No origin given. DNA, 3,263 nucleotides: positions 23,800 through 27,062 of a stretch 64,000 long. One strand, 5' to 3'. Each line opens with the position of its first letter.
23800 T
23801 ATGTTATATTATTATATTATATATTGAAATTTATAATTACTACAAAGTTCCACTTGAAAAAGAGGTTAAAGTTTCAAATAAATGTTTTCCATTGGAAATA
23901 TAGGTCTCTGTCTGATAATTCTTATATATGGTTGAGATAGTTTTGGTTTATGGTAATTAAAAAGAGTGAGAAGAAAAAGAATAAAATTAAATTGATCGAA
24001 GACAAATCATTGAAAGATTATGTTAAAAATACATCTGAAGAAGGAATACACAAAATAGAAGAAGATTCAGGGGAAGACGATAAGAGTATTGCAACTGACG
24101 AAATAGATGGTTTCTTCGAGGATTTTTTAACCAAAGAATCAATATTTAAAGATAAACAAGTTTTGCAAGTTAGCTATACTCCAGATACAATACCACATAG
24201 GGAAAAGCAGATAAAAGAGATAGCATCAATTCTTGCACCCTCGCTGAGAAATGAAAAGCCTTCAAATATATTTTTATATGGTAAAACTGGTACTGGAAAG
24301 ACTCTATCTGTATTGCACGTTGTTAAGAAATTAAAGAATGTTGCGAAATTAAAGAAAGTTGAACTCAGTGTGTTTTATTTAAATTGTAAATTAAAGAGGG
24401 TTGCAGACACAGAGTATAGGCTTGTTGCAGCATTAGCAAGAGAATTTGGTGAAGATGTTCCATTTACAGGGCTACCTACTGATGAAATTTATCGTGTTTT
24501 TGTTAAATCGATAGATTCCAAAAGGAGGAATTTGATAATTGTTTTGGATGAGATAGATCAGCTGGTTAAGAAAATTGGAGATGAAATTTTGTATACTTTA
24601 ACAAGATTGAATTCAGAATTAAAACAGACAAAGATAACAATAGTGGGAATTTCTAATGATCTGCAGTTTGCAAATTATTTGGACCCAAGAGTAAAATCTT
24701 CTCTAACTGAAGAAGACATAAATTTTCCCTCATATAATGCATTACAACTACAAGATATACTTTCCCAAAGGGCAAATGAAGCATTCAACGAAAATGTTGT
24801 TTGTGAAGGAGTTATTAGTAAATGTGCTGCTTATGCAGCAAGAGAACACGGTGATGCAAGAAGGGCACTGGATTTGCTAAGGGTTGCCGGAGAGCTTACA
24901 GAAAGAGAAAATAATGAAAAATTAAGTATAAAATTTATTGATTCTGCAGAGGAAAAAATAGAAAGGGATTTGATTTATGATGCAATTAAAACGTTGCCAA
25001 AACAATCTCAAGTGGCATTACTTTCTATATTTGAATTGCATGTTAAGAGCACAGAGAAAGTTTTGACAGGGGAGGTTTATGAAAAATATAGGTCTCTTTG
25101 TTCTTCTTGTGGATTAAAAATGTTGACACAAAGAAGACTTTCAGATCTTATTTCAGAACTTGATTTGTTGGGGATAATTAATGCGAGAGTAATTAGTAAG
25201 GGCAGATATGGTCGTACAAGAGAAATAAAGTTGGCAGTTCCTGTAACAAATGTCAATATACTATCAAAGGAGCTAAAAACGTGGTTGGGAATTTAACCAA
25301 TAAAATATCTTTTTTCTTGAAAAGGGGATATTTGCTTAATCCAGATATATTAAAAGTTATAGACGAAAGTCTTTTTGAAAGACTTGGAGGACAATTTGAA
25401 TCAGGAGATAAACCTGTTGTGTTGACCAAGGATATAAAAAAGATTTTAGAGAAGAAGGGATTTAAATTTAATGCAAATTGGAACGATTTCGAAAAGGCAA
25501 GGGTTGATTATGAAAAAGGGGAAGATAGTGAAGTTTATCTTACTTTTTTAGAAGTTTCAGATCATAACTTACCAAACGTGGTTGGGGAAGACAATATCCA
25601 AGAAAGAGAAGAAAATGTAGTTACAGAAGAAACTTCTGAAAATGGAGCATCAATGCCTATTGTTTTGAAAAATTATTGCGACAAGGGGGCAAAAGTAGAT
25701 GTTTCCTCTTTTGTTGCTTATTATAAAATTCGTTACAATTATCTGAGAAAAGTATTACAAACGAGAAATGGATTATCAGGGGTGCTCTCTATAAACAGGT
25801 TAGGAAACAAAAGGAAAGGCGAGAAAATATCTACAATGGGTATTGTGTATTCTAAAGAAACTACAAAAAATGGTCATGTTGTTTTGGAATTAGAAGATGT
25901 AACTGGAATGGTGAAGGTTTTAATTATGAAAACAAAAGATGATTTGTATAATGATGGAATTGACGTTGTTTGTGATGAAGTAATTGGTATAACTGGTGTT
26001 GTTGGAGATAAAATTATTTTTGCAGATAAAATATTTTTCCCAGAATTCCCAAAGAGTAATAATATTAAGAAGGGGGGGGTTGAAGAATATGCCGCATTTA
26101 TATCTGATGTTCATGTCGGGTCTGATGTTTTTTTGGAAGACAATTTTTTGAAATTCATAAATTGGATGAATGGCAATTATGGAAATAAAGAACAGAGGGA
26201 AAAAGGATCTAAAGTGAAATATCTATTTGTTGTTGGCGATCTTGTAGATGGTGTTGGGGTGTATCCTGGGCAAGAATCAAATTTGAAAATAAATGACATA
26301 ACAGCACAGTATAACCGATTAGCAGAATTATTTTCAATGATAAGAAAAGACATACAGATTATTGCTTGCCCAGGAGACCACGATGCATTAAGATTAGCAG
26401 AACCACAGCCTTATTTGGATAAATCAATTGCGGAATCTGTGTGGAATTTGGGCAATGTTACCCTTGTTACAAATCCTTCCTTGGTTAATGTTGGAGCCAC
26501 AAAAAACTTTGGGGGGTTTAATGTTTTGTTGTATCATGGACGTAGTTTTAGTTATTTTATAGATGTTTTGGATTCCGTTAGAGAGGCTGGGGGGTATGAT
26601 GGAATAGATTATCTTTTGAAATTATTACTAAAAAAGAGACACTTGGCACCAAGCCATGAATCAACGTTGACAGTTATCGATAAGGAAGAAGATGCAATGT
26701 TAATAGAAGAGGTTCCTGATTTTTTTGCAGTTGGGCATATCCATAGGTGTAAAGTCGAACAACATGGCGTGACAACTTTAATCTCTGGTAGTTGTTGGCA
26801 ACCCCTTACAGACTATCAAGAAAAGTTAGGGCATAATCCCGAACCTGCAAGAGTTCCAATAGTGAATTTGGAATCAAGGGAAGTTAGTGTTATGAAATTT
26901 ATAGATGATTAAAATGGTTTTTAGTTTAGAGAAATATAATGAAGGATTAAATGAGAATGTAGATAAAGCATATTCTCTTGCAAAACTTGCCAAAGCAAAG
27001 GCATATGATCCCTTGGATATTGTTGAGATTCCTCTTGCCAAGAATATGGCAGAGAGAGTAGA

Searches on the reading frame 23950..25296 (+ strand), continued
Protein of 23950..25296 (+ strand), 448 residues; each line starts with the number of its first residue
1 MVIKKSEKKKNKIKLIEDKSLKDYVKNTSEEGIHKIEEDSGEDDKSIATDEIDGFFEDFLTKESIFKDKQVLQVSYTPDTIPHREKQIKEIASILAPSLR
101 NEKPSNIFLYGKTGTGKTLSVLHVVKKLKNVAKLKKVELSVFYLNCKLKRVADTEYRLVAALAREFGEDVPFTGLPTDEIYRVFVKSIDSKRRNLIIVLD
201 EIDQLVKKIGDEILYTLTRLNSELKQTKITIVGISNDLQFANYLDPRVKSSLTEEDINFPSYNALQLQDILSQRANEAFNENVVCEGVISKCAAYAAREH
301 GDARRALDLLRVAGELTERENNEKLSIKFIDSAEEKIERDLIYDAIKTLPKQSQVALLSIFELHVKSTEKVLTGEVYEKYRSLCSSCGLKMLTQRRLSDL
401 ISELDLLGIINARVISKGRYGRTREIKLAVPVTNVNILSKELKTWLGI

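Call 47: search_solved_structures(query=window:23950-25296:+, max_evalue=1e-10, show_alignments=2)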
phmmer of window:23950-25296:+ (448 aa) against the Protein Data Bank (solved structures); distinct sequences matched with E-value up to 1e-10: 15.
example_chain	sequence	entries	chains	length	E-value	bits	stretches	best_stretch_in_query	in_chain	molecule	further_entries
2qby_A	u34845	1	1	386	4.5e-109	368.3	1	63-432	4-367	Cell division control protein 6 homolog 1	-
2v1u_A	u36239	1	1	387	2.2e-102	346.3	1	63-430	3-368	CELL DIVISION CONTROL PROTEIN 6 HOMOLOG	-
2qby_B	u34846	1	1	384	6.9e-43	150.4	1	80-428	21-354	Cell division control protein 6 homolog 3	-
8s0e_G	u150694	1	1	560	3.9e-26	95.2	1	67-330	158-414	Cell division control protein 6 homolog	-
8rwv_F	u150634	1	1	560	4e-26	95.2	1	67-330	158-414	Cell division control protein 6 homolog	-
1fnn_A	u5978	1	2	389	1.5e-23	86.7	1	65-428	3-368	CELL DIVISION CONTROL PROTEIN 6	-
1w5s_A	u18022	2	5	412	9e-20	74.3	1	62-430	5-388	ORIGIN RECOGNITION COMPLEX SUBUNIT 2 ORC2 | ORC2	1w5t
7jgr_G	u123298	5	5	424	3e-19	72.6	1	70-331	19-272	Cell division control protein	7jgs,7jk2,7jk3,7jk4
4xgc_A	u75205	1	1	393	1.5e-17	67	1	67-404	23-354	Origin recognition complex subunit 1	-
7jgr_A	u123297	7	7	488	2.4e-17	66.3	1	65-404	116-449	Origin recognition complex subunit 1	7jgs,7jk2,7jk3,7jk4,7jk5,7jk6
5uj7_A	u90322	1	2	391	3.3e-15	59.2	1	71-402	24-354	Origin recognition complex subunit 1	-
7jpo_A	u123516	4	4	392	3.3e-15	59.2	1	71-402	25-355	Origin recognition complex subunit 1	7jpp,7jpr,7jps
5ujm_A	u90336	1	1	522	1.1e-14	57.5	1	71-402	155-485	Origin recognition complex subunit 1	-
7ctf_A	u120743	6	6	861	2.1e-14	56.6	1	71-401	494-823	Origin recognition complex subunit 1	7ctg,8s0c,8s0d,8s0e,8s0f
8rwv_A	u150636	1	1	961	2.7e-14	56.2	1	71-401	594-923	Origin recognition complex subunit 1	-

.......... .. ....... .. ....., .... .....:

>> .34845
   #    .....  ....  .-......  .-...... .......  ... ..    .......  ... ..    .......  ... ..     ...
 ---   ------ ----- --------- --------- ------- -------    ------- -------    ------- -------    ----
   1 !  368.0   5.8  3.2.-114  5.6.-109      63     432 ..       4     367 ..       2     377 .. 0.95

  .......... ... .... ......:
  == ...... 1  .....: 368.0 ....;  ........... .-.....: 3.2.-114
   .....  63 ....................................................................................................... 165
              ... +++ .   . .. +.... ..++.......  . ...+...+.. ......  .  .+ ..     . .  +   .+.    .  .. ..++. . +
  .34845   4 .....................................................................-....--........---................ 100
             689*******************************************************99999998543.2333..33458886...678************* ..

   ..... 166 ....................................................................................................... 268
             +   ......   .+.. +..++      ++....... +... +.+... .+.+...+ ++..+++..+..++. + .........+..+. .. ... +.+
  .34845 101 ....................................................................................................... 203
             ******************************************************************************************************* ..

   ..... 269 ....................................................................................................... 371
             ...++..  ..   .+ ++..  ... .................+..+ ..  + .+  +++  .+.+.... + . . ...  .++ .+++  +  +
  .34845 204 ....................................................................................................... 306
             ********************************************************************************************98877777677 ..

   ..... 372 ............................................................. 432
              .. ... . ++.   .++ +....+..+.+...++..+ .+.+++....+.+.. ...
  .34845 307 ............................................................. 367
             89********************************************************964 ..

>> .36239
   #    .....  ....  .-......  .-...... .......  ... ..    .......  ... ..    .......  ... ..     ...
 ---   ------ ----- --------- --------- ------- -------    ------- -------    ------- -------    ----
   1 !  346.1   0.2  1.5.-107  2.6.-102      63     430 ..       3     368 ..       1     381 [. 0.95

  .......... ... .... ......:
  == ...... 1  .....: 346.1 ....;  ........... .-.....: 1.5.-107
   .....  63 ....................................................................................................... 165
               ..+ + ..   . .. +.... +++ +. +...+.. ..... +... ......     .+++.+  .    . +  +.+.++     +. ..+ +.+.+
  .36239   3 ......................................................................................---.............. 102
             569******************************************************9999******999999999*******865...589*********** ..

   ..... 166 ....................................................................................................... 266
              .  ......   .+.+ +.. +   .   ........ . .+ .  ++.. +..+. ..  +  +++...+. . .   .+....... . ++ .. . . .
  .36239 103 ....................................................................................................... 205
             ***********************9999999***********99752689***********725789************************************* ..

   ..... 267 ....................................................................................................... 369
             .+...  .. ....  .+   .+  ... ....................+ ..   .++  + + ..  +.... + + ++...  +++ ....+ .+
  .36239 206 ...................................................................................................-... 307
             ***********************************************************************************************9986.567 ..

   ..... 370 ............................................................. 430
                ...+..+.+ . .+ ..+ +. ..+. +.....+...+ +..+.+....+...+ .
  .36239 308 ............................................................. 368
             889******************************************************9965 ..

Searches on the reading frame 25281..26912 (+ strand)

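Call 3: search_protein_families(library=pfam, proteins=[window:25281-26912:+])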
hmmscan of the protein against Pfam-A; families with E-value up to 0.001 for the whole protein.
window:25281-26912:+ (543 aa): 3 families
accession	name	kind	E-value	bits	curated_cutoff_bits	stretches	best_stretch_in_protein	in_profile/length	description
PF00149.33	Metallophos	-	8.1e-09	36.6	21.5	1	272-489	4-190/191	Calcineurin-like phosphoesterase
PF04042.21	DNA_pol_E_B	-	4e-08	33.4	29.1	1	272-486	2-203/210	DNA polymerase alpha/epsilon subunit B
PF12850.12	Metallophos_2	-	0.00083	19.8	27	0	421-511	90-141/154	Calcineurin-like phosphoesterase superfamily domain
